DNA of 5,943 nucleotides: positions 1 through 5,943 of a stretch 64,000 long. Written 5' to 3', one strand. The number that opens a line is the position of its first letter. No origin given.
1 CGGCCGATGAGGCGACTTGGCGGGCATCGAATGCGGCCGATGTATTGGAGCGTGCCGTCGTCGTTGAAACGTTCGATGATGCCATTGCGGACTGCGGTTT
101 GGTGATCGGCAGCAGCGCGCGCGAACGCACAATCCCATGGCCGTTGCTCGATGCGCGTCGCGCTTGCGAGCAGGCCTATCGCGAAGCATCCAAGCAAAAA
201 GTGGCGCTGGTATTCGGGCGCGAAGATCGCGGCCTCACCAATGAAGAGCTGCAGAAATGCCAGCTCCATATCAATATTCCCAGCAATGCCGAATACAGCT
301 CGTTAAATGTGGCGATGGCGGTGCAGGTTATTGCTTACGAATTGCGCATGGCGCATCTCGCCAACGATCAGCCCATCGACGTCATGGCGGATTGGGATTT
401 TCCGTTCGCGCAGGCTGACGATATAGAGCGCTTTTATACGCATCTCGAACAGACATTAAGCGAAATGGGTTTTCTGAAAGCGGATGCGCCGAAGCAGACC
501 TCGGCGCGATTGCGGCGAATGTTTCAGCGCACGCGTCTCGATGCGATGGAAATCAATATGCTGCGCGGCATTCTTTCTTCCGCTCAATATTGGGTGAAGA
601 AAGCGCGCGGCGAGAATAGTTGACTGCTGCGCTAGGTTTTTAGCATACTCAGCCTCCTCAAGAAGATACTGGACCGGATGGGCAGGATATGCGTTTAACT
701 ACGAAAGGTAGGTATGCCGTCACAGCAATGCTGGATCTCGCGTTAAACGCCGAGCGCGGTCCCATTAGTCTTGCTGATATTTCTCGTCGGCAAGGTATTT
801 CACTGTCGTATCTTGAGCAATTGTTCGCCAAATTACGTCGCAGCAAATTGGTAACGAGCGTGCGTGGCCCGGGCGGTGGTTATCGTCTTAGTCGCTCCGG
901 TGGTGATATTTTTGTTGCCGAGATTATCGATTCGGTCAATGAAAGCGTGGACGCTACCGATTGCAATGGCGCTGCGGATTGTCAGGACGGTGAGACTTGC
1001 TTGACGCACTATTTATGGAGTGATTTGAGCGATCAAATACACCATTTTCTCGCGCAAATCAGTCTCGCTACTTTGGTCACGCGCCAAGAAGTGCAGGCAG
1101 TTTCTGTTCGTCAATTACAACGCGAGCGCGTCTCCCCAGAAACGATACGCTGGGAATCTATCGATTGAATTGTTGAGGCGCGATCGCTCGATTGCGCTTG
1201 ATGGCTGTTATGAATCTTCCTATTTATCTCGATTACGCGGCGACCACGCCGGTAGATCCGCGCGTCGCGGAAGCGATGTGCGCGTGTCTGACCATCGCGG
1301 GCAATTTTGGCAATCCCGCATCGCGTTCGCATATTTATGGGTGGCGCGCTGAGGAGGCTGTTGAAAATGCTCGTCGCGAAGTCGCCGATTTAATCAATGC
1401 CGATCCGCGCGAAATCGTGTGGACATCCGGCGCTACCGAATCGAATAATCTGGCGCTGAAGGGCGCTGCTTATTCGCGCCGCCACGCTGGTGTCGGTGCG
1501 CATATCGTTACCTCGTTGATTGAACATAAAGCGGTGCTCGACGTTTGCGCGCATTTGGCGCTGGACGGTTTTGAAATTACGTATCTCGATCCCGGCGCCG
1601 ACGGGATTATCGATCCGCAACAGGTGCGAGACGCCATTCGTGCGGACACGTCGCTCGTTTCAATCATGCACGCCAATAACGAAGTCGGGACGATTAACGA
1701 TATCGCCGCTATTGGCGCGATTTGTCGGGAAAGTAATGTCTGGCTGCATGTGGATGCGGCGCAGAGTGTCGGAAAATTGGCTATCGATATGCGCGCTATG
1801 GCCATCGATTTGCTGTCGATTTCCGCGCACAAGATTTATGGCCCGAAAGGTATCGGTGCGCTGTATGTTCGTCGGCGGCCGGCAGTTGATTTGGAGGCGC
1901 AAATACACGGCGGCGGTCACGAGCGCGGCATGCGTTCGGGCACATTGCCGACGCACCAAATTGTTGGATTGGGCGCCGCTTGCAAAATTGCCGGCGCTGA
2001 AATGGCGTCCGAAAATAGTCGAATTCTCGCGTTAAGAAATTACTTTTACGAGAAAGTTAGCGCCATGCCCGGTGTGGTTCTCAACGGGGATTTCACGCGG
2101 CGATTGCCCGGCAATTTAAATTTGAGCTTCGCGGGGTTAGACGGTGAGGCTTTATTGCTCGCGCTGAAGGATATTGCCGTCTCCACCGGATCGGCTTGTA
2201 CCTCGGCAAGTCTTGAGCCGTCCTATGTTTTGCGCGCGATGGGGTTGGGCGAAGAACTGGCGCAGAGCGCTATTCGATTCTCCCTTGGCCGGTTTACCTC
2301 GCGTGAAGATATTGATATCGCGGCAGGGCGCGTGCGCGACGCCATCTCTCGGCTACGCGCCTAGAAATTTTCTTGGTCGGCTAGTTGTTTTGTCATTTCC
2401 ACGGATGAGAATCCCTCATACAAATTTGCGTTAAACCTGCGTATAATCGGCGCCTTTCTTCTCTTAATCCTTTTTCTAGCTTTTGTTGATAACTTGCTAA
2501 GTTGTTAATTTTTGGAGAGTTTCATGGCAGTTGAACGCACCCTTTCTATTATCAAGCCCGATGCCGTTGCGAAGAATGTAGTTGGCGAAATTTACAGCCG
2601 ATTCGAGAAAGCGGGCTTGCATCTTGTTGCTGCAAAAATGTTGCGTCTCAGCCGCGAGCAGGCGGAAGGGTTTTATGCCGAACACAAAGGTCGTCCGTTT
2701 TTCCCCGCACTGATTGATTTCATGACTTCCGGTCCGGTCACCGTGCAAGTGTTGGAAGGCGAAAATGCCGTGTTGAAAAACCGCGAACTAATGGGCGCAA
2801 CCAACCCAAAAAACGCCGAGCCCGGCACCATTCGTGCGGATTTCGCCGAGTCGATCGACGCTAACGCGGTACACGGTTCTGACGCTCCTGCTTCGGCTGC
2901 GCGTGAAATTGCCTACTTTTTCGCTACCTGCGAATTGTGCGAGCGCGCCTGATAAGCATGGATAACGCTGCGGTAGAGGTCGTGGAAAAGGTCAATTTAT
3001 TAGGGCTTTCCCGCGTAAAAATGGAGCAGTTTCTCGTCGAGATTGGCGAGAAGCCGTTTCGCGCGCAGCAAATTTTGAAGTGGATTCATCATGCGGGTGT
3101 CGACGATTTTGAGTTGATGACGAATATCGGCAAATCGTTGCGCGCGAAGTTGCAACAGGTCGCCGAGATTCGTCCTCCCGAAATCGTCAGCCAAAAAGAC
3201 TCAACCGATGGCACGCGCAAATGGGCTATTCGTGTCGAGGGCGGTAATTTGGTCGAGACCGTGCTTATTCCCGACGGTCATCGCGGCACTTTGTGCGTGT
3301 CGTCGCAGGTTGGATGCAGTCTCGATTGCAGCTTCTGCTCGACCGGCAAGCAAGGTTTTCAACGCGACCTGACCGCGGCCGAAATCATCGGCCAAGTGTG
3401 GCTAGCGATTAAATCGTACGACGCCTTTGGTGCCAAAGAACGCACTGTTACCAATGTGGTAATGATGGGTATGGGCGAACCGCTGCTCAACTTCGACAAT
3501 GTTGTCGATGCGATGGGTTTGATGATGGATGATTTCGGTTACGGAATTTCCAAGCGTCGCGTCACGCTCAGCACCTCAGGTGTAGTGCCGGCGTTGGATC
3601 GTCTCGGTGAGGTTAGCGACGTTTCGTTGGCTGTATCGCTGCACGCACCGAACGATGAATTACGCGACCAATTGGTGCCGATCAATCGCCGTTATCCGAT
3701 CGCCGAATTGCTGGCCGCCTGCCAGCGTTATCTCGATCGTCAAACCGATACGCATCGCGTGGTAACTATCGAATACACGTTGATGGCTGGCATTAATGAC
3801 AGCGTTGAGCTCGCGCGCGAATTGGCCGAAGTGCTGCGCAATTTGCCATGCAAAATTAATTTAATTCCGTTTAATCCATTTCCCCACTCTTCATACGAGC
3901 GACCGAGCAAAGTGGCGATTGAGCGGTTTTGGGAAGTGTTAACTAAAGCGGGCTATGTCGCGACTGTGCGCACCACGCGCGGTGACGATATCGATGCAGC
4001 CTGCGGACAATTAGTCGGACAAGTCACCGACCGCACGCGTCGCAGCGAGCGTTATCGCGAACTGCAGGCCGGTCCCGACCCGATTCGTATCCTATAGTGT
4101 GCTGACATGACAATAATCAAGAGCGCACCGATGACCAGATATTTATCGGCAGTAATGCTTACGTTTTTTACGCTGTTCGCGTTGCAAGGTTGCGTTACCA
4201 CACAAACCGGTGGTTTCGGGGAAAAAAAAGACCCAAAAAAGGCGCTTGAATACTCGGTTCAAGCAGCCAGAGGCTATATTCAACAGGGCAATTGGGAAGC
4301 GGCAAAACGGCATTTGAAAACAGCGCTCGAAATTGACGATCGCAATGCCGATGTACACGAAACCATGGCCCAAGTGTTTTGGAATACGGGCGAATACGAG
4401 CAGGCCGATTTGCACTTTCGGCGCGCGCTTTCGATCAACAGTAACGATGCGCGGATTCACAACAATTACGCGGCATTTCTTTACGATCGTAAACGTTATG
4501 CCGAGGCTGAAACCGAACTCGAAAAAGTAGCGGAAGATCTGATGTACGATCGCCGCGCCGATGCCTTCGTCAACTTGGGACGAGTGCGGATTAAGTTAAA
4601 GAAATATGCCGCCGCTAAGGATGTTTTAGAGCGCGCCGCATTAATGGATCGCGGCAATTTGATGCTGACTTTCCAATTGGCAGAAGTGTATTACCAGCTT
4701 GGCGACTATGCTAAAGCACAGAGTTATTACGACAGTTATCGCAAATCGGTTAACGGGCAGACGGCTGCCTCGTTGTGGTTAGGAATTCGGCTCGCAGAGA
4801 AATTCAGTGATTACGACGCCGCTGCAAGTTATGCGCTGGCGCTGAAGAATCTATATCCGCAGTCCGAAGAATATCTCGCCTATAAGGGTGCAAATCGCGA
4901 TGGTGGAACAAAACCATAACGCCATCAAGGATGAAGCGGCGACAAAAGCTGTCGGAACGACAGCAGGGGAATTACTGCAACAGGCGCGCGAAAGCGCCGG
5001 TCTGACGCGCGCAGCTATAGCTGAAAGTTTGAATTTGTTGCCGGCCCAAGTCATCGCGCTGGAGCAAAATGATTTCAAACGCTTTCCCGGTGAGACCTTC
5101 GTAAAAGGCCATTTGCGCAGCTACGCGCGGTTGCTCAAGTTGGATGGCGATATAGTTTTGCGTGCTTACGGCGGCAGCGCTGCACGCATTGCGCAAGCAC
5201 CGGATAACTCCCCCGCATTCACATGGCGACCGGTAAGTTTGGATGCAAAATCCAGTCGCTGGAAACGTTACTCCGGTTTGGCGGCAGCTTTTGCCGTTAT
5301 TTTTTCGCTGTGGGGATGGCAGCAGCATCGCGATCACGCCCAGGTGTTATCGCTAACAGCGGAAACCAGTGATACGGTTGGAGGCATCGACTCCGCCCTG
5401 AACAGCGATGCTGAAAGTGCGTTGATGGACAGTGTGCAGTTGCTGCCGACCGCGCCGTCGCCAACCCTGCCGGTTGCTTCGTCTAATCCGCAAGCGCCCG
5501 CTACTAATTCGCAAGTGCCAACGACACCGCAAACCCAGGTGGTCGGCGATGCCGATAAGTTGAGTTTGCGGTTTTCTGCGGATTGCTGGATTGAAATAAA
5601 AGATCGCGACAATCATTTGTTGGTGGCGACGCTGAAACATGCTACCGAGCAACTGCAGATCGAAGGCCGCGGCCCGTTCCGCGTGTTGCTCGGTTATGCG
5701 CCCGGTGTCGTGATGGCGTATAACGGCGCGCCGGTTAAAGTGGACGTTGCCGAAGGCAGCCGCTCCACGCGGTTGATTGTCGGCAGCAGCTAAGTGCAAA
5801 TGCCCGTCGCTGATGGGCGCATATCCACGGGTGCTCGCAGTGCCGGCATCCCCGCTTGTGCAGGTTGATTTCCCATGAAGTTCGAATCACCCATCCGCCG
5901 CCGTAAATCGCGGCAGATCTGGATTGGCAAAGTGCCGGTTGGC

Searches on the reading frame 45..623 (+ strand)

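Call 44: search_protein_families(library=pfam, proteins=[window:45-623:+], max_evalue=0.00001)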
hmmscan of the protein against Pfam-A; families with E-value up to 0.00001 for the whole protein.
window:45-623:+ (192 aa): 1 family
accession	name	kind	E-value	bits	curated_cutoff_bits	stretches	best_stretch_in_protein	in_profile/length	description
PF00588.24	SpoU_methylase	-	6e-17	62.5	29.7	1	7-98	61-142/142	SpoU rRNA Methylase family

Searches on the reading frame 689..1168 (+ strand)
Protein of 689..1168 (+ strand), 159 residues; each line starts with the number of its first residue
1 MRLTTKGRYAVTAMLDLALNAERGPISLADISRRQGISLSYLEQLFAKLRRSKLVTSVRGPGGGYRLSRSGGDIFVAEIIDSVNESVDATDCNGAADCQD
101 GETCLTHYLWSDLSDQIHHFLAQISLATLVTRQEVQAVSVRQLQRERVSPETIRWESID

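Call 44: search_protein_families(library=pfam, proteins=[window:689-1168:+], max_evalue=0.00001)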
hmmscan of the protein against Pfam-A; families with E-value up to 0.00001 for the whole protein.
window:689-1168:+ (159 aa): 1 family
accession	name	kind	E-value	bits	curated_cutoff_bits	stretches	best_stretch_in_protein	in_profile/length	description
PF02082.26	Rrf2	-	1.3e-37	129.4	30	1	3-131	1-131/132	Iron-dependent Transcriptional regulator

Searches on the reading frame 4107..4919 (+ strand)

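Call 44: search_protein_families(library=pfam, proteins=[window:4107-4919:+], max_evalue=0.00001)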
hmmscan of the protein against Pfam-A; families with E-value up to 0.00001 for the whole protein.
window:4107-4919:+ (270 aa): 16 families
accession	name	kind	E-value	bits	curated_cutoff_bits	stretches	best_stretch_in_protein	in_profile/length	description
PF07719.23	TPR_2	-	1.4e-20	72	27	0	81-114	1-34/34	Tetratricopeptide repeat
PF14559.12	TPR_19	-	1.3e-19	70.7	25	2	58-100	2-44/68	Tetratricopeptide repeat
PF13181.12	TPR_8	-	1.9e-16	59.2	25.7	0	151-182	1-32/34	Tetratricopeptide repeat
PF13424.12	TPR_12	-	8.6e-16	58.3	30.1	1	115-177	3-71/77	Tetratricopeptide repeat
PF00515.34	TPR_1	-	2.8e-15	55.8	27.8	0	82-114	2-34/34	Tetratricopeptide repeat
PF13428.12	TPR_14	-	2.9e-14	52.6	23.5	0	51-89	5-43/44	Tetratricopeptide repeat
PF13432.12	TPR_16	-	2.4e-13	50.7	32.7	0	87-142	3-57/65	Tetratricopeptide repeat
PF13414.12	TPR_11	-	1.3e-12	47.6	26.8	1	57-95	4-42/42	TPR repeat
PF13431.12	TPR_17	-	8.5e-11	41.7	24.4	0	104-135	2-33/34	Tetratricopeptide repeat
PF13174.12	TPR_6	-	1.5e-09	38.3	26.3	0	189-213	4-28/33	Tetratricopeptide repeat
PF07721.20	TPR_4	-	3.2e-09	36.9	27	0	188-205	4-21/26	Tetratricopeptide repeat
PF13176.12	TPR_7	-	6e-09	35.7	27.9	0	190-209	4-23/36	Tetratricopeptide repeat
PF12895.13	ANAPC3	-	1.8e-08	35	27.2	0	82-140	25-81/82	Anaphase-promoting complex, cyclosome, subunit 3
PF13374.12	TPR_10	-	3.8e-08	33.5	27.5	0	119-142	6-29/42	Tetratricopeptide repeat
PF13371.12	TPR_9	-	1.9e-07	31.5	35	0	54-89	36-71/73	Tetratricopeptide repeat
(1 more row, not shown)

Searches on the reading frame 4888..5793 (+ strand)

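Call 44: search_protein_families(library=pfam, proteins=[window:4888-5793:+], max_evalue=0.00001)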
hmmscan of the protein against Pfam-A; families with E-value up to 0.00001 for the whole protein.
window:4888-5793:+ (301 aa): 2 families
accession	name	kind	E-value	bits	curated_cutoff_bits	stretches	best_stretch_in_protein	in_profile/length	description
PF13413.12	HTH_25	-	4.4e-20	71.7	24.6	1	29-88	1-60/62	Helix-turn-helix domain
PF13464.11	RodZ_C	-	2.8e-16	59.7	23.9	1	227-287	2-62/72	RodZ C-terminal domain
